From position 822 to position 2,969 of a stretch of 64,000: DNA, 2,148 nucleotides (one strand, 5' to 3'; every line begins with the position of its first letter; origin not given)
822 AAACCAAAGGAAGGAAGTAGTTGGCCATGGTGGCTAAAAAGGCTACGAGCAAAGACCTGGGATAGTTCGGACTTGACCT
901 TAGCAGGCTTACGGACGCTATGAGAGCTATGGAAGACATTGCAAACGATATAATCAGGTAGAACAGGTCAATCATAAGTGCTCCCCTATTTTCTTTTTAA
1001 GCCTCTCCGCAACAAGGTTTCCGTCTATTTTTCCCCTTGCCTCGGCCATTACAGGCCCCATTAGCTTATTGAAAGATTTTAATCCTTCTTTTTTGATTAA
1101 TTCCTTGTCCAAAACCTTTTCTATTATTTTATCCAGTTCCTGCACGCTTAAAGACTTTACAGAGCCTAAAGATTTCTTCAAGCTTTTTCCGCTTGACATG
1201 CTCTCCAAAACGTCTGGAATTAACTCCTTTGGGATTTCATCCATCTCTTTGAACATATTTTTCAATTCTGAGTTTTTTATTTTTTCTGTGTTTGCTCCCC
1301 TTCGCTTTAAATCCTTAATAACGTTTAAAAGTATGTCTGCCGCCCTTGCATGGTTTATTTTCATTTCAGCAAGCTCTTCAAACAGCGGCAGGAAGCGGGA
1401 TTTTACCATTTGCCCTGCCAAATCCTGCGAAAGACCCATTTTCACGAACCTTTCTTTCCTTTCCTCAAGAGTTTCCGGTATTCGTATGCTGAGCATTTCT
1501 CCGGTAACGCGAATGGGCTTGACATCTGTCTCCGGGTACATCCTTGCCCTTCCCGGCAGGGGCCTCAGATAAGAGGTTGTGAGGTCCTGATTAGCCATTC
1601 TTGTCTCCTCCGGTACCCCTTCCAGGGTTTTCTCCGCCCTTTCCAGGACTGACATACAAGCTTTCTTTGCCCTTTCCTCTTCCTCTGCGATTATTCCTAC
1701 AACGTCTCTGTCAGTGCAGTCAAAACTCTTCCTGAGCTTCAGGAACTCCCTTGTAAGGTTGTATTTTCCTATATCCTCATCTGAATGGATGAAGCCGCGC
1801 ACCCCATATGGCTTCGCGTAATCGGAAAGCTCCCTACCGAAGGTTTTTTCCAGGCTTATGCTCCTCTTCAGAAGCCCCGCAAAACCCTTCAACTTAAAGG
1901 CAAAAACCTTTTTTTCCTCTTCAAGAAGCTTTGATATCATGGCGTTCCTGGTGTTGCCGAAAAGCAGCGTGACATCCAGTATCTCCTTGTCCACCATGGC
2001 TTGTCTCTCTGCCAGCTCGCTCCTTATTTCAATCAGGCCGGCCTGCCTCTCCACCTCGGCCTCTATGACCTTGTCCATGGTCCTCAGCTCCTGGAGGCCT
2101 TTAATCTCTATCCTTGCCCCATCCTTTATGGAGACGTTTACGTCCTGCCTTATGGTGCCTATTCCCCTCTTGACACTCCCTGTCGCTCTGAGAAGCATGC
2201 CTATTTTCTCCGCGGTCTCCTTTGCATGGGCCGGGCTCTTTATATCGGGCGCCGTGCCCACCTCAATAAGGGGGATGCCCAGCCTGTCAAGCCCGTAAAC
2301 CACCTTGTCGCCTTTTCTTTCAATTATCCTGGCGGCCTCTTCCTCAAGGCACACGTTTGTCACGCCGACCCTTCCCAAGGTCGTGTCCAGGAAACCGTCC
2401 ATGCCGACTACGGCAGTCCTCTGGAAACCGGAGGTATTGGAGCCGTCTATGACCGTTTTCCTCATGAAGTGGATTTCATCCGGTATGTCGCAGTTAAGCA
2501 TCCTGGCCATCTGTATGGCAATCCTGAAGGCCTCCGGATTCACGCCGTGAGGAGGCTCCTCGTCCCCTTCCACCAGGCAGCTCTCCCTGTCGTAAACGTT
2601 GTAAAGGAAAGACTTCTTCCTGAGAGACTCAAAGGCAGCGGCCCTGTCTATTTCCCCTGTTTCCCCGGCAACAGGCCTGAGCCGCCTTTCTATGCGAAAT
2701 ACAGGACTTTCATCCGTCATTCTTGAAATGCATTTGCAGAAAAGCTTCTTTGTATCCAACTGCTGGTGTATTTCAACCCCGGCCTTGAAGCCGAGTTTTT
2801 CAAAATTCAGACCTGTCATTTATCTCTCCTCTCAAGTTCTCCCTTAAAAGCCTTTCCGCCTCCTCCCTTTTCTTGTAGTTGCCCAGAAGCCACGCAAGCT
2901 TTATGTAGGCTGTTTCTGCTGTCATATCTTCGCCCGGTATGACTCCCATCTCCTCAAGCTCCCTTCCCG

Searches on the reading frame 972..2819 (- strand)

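Call 49: search_protein_families(library=pfam, proteins=[window:972-2819:-], max_evalue=0.00001)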
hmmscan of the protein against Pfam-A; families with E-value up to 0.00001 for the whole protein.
window:972-2819:- (615 aa): 3 families
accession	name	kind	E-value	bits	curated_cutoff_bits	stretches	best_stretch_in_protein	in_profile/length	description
PF02934.20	GatB_N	-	2.5e-58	197.9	23.4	1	12-443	2-276/277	GatB/GatE catalytic domain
PF02637.23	GatB_Yqey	-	4.4e-09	36.8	27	1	479-611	2-148/148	GatB domain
PF02938.19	GAD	-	2.5e-08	34.5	23.4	1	296-388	2-95/95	GAD domain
